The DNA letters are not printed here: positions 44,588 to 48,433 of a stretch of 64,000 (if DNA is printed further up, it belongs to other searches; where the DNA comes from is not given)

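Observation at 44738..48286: High-G+C, codon-biased 1182-aa S-layer-like protein with peptidoglycan-binding N-terminus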

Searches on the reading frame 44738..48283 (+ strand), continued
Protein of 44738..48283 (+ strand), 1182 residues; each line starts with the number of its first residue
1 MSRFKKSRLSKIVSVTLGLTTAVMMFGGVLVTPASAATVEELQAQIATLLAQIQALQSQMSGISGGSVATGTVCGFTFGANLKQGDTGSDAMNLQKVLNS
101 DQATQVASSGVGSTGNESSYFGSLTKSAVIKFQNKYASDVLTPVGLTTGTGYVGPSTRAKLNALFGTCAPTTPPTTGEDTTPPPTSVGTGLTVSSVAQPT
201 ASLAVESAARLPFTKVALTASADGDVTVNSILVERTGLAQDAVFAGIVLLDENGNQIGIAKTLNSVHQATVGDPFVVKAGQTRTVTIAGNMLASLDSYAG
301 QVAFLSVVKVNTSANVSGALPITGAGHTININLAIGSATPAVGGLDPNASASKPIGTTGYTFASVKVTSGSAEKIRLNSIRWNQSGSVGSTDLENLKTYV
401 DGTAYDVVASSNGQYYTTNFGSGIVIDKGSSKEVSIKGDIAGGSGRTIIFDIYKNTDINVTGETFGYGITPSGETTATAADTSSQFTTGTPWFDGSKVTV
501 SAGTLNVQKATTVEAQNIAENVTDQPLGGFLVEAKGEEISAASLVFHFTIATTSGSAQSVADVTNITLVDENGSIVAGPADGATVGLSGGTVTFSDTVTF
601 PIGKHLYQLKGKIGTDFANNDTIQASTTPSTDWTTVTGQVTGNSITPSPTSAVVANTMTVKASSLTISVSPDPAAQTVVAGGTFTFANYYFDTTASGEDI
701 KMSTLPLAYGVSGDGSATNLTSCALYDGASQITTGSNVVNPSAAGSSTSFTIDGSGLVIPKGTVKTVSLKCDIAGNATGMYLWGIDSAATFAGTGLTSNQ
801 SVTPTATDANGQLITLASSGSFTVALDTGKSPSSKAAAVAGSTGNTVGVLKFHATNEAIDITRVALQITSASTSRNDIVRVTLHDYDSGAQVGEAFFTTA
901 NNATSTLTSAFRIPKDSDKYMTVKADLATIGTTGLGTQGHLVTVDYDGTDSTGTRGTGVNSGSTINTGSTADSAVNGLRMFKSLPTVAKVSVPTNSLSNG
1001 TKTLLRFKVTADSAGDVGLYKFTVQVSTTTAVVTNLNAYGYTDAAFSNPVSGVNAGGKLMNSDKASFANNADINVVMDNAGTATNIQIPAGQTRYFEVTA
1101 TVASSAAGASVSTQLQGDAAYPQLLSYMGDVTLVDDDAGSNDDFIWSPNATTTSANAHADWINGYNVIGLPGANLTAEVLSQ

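Call 30: find_related_loci(query=A1, collection=genome_contigs, flank=6000)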
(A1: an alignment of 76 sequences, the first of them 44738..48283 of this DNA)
Query A1 (1182 aa) in genome_contigs; peptide patterns used: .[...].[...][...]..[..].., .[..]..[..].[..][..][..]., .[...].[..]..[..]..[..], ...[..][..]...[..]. (x = any residue, [..] = any of these).
600 stretches matched a pattern (row limit reached: there are more); 481 encode a relative of the query (tblastn E <= 1e-3); the best 80 are kept; 80 distinct loci.
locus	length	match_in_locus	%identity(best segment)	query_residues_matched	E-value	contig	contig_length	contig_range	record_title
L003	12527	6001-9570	85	1-1182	0e+0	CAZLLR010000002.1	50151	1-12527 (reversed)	MAG TPA_asm: uncultured Candidatus Saccharibacteria bacterium isolate SRP216583_co1_142 genome assembly, contig: NODE_35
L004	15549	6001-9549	78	1-1182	0e+0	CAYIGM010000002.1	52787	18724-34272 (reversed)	MAG TPA_asm: uncultured Candidatus Saccharibacteria bacterium isolate ERP119705_co22_125 genome assembly, contig: NODE_3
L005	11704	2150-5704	62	1-1182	0e+0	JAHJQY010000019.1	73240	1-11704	MAG: Patescibacteria group bacterium isolate OS_PC_MetaG.mb.122 OS_PC_MetaG.mb.122_k141_464596, whole genome shotgun seq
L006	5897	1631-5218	54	1-1182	0e+0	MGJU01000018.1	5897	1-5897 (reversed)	MAG: Candidatus Yanofskybacteria bacterium RIFCSPHIGHO2_02_FULL_43_17 rifcsphigho2_02_scaffold_45413, whole genome shotg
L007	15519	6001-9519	56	1-1182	0e+0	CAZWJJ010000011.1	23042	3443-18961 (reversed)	MAG TPA_asm: uncultured Candidatus Saccharibacteria bacterium isolate SRP273308_co1_423 genome assembly, contig: NODE_22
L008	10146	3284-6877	54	1-1182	0e+0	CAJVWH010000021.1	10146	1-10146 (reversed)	TPA_asm: uncultured bacterium isolate DRR093004_bin.40_MetaBAT_v2.12.1_MAG genome assembly, contig: NODE_3655_length_101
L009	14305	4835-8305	57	3-1182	0e+0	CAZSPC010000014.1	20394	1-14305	MAG TPA_asm: uncultured Candidatus Saccharibacteria bacterium isolate SRP167671_co2_252 genome assembly, contig: NODE_35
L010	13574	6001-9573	54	2-1182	0e+0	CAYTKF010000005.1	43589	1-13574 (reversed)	MAG TPA_asm: uncultured Candidatus Saccharibacteria bacterium isolate binchicken_co191_187 genome assembly, contig: NODE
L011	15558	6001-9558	52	3-1182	0e+0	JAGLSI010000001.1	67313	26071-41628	MAG: Candidatus Paceibacterota bacterium isolate RS_9_47 ROV157_9.bin.47.fa_1, whole genome shotgun sequence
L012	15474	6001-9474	53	1-1176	0e+0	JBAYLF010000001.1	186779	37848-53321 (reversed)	MAG: Candidatus Paceibacterota bacterium isolate SO_2016_GW1_97 scaffold00153_OW334_2016, whole genome shotgun sequence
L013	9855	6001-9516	52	6-1182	0e+0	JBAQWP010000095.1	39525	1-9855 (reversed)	MAG: Minisyncoccia bacterium isolate MFD03290_ilm_asm_bin18 k127_23921, whole genome shotgun sequence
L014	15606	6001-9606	52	1-1182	0e+0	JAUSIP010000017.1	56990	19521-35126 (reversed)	MAG: bacterium isolate E14_metabat.bin.256 E14_k141_1544559, whole genome shotgun sequence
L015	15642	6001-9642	51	1-1181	0e+0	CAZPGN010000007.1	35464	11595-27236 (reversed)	MAG TPA_asm: uncultured Candidatus Saccharibacteria bacterium isolate binchicken_co125_1159 genome assembly, contig: NOD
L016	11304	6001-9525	52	1-1174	0e+0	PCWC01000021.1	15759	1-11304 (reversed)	MAG: Parcubacteria group bacterium CG11_big_fil_rev_8_21_14_0_20_39_22 CG11_8_21_14_0.20_scaffold_2197_c, whole genome s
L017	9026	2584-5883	54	74-1182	0e+0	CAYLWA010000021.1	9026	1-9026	MAG TPA_asm: uncultured Candidatus Saccharibacteria bacterium isolate SRP342105_co2_388 genome assembly, contig: NODE_83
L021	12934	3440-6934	51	4-1182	0e+0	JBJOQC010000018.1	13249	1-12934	MAG: Candidatus Parcubacteria bacterium isolate whiteclaycreek2_2019_sw_WHONDRS-S19S_0038_B_bin.23 scaffold_813711, whol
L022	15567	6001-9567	50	4-1182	0e+0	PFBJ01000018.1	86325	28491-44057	MAG: Candidatus Kaiserbacteria bacterium CG10_big_fil_rev_8_21_14_0_10_49_17 CG10_8_21_14_0.10_scaffold_824_c, whole gen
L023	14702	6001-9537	52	3-1182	0e+0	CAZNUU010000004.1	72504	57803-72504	MAG TPA_asm: uncultured Candidatus Saccharibacteria bacterium isolate SRP273308_co1_7 genome assembly, contig: NODE_391_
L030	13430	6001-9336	52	81-1182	0e+0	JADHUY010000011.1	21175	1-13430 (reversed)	MAG: Parcubacteria group bacterium isolate BS150m-G58 BS-150m-C2135, whole genome shotgun sequence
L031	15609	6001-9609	49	1-1182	0e+0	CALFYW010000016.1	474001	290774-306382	MAG TPA_asm: uncultured bacterium isolate SRR7515931_bin.90_CONCOCT_v1.1_MAG genome assembly, contig: ERZ869938.8, whole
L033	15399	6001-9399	50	4-1182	0e+0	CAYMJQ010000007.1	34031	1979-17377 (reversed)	MAG TPA_asm: uncultured Candidatus Saccharibacteria bacterium isolate SRP329715_co2_189 genome assembly, contig: NODE_26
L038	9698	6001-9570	50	1-1182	0e+0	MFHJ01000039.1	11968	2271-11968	MAG: Candidatus Giovannonibacteria bacterium RIFCSPHIGHO2_02_43_16 rifcsphigho2_02_sub10_scaffold_472, whole genome shot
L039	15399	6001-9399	50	3-1182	0e+0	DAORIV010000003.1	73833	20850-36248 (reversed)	MAG TPA_asm: Parcubacteria group bacterium isolate AMR_MDS_5568 NODE_50_length_73833_cov_13.705170, whole genome shotgun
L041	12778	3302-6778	48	76-1182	0e+0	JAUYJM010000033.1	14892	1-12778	MAG: bacterium isolate C24_metabat.bin.140 C24_k141_898057, whole genome shotgun sequence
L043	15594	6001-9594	49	3-1182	0e+0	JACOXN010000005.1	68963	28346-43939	MAG: Candidatus Giovannonibacteria bacterium isolate NC_groundwater_154_Ag_S-0.1um_46_13 S4_GD2017_2_S1_scaffold_186, wh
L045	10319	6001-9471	52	6-1182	0e+0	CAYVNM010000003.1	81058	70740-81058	MAG TPA_asm: uncultured Candidatus Saccharibacteria bacterium isolate SRP278252_co2_282 genome assembly, contig: NODE_42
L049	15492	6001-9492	48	42-1182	0e+0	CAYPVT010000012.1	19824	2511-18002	MAG TPA_asm: uncultured Candidatus Saccharibacteria bacterium isolate SRP062349_co2_260 genome assembly, contig: NODE_14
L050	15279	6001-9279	51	81-1182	0e+0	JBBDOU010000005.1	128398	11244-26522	MAG: Candidatus Paceibacterota bacterium isolate LejiaB_42_15 Lejia_B_176_length_128398_cov_9, whole genome shotgun sequ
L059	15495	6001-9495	48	28-1182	0e+0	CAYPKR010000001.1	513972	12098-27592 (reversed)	MAG TPA_asm: uncultured Candidatus Saccharibacteria bacterium isolate SRP278252_co2_120 genome assembly, contig: NODE_6_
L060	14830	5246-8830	46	1-1182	0e+0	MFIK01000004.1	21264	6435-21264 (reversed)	MAG: Candidatus Giovannonibacteria bacterium RIFCSPLOWO2_02_FULL_43_54 rifcsplowo2_02_scaffold_12082, whole genome shotg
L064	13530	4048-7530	49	4-1182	0e+0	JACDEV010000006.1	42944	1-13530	MAG: Patescibacteria group bacterium isolate MGR_bin369 SD2903_NODE_73_length_42944_cov_1.404839, whole genome shotgun s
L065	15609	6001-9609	50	1-1182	0e+0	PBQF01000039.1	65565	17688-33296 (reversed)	MAG: Parcubacteria group bacterium isolate NP996 MHASMcontig_350696, whole genome shotgun sequence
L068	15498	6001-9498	49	24-1182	0e+0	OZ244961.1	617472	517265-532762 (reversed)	MAG: Candidatus Paceibacterota bacterium isolate 63aa3da3-3836-4a92-b552-87f0a2bd5cc7 genome assembly, chromosome: 1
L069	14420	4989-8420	50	43-1182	0e+0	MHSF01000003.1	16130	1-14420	MAG: Candidatus Taylorbacteria bacterium RIFCSPLOWO2_02_FULL_44_35 rifcsplowo2_02_scaffold_12042, whole genome shotgun s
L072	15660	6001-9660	46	5-1182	0e+0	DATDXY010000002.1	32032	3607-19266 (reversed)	MAG TPA_asm: Candidatus Paceibacterota bacterium isolate SMAG_U8151 k141_1564718, whole genome shotgun sequence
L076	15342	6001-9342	48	72-1182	0e+0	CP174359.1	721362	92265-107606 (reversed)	MAG: Patescibacteria group bacterium UBA2163 chromosome, complete genome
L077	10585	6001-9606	46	1-1182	0e+0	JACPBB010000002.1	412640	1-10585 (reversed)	MAG: Parcubacteria group bacterium isolate NC_groundwater_246_Ag_S-0.2um_42_13 S5_GD2017_2_S2_scaffold_16, whole genome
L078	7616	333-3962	47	7-1182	0e+0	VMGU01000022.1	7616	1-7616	MAG: Parcubacteria group bacterium Athens0714_26 Athens071426_scaffold_1619, whole genome shotgun sequence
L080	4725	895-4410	47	1-1182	0e+0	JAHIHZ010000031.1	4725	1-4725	MAG: Patescibacteria group bacterium isolate KR11_S3.mb.10 KR11_S3.mb.10_k141_303673, whole genome shotgun sequence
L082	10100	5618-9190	55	1-1182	0e+0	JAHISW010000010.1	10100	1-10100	MAG: Patescibacteria group bacterium isolate MM_PC_MetaG.mb.190 MM_PC_MetaG.mb.190_k141_177503, whole genome shotgun seq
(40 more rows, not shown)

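Call 31: predict_structure(alignment_id=A1)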
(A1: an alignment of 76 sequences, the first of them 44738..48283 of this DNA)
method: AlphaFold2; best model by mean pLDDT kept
length: 1182 residues; sequences in the alignment: 76
mean_pLDDT: 87.0   pTM: 0.49
mean pLDDT of the five models: 87.0, 86.9, 85.1, 84.9, 83.4
residues with pLDDT >= 90: 729; 70-90: 353; 50-70: 32; < 50: 68
segments of 3 or more residues with pLDDT < 50: 1-38, 59-71, 168-183
pLDDT, mean of each block of 10 residues (from residue 1): 33 38 36 41 63 58 35 69 90 93 88 89 95 93 85 90 71 37 66 93 91 95 90 92 92 85 92 90 95 90 95 89 94 88 93 89 94 90 91 93 92 87 92 96 89 90 90 76 87 92 91 91 93 91 95 77 95 94 85 95 94 89 95 91 89 95 91 87 91 92 93 80 93 92 87 91 94 87 88 89 88 88 93 87 94 93 90 87 95 90 92 94 95 88 93 90 89 91 95 93 97 94 94 95 97 94 87 94 93 97 91 94 88 88 92 79 91 88 92
secondary structure, 60 per line:
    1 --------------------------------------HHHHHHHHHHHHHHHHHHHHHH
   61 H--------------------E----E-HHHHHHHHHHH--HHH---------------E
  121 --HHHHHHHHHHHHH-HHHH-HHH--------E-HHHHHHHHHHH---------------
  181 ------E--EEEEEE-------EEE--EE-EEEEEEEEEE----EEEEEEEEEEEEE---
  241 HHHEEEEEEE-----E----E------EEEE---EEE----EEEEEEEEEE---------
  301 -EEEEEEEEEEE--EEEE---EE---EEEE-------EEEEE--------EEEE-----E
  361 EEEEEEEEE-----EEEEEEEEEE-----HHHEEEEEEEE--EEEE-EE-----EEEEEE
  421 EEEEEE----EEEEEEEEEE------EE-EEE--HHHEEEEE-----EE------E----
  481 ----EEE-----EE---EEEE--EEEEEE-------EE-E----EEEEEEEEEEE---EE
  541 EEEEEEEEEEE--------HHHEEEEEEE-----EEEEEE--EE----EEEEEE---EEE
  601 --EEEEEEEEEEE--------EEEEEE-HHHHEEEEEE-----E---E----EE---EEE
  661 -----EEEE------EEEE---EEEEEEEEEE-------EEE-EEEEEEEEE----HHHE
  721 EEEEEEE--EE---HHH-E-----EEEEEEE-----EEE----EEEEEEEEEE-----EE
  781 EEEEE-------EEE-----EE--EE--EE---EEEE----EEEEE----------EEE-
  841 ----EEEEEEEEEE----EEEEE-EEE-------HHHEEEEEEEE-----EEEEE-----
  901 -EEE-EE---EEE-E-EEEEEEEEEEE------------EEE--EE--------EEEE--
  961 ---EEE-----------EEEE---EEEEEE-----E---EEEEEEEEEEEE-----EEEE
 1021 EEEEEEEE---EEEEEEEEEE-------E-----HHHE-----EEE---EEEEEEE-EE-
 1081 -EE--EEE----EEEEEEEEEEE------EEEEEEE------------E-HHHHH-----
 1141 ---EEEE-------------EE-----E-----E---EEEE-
elements in order (helices of 4 or more, strands of 3 or more residues): H39-61 H89-99 H123-135 H137-140 H155-165 E190-195 E203-205 E211-220 E225-237 E244-250 E268-271 E275-277 E282-291 E302-312 E315-318 E327-330 E338-342 E351-354 E360-369 E375-384 E393-400 E403-406 E415-426 E431-440 E450-452 E458-462 E485-487 E498-501 E504-509 E525-535 E539-551 E563-569 E575-580 E589-594 E598-600 E603-613 E622-627 H629-632 E633-638 E658-660 E666-669 E676-679 E683-692 E700-702 E704-712 E720-727 E745-751 E757-759 E764-773 E779-785 E793-795 E814-817 E822-826 E837-839 E845-854 E859-863 E865-867 E878-885 E891-895 E902-904 E911-913 E917-927 E940-942 E955-958 E964-966 E978-981 E985-990 E1000-1011 E1017-1028 E1032-1041 E1064-1066 E1070-1076 E1086-1088 E1093-1103 E1110-1116 H1131-1135 E1144-1147 E1178-1181

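Call 34: fold_search(model_id=the predicted structure, library=pdb)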
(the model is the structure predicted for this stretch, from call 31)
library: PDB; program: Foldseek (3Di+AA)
matches with E <= 10: 1395; with E <= 0.001: 176
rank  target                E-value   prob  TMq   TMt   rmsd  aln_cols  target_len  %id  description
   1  8beg_A                5.6e-15  1.00  0.11  0.15  27.1       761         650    9  Structure of Ig-like domains from PrgB (released 2022-11-30)
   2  8beg_B                6.5e-15  1.00  0.11  0.16  27.1       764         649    8  Structure of Ig-like domains from PrgB (released 2022-11-30)
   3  9ijj_h                1.4e-14  1.00  0.12  0.11  42.1      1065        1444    8  In situ structure of the central apparatus in mouse sperm axoneme. (released 2025-06-04)
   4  7sqc_O0               1.6e-14  1.00  0.11  0.11  41.5      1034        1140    7  Ciliary C1 central pair apparatus isolated from Chlamydomonas reinhardtii (released 2022-04-13)
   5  9ijj_4H               1.7e-13  1.00  0.12  0.05  50.8      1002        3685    8  In situ structure of the central apparatus in mouse sperm axoneme. (released 2025-06-04)
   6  9ijj_4G               2.0e-13  1.00  0.13  0.05  50.8       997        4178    8  In situ structure of the central apparatus in mouse sperm axoneme. (released 2025-06-04)
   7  7som_D                2.5e-12  1.00  0.12  0.10  37.9      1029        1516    8  Ciliary C2 central pair apparatus isolated from Chlamydomonas reinhardtii (released 2022-04-13)
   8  9ijj_4J               6.6e-12  1.00  0.11  0.16  43.2       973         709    9  In situ structure of the central apparatus in mouse sperm axoneme. (released 2025-06-04)
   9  9ijj_4A               1.1e-11  1.00  0.13  0.07  22.8       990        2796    8  In situ structure of the central apparatus in mouse sperm axoneme. (released 2025-06-04)
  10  7sqc_2B               1.4e-11  1.00  0.10  0.13  53.0      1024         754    9  Ciliary C1 central pair apparatus isolated from Chlamydomonas reinhardtii (released 2022-04-13)
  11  3prx_A                1.7e-11  1.00  0.09  0.08  36.7      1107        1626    8  Structure of Complement C5 in Complex with CVF and SSL7 (released 2011-01-19)
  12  5i5k_B                1.2e-10  1.00  0.09  0.07  37.0      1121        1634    8  Structure of complement C5 in complex with eculizumab (released 2016-03-16)
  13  4mmx_A                2.6e-10  1.00  0.12  0.14  24.1       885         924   10  Integrin AlphaVBeta3 ectodomain bound to the tenth domain of Fibronectin (released 2014-03-26)
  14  3cu7_A                3.8e-10  1.00  0.10  0.08  36.3      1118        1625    8  Human Complement Component 5 (released 2008-06-10)
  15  8t2v_A                5.7e-10  1.00  0.17  0.21  13.6       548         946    8  Cryo-EM Structures of Full-length Integrin alphaIIbbeta3 in Native Lipids (released 2023-07-26)
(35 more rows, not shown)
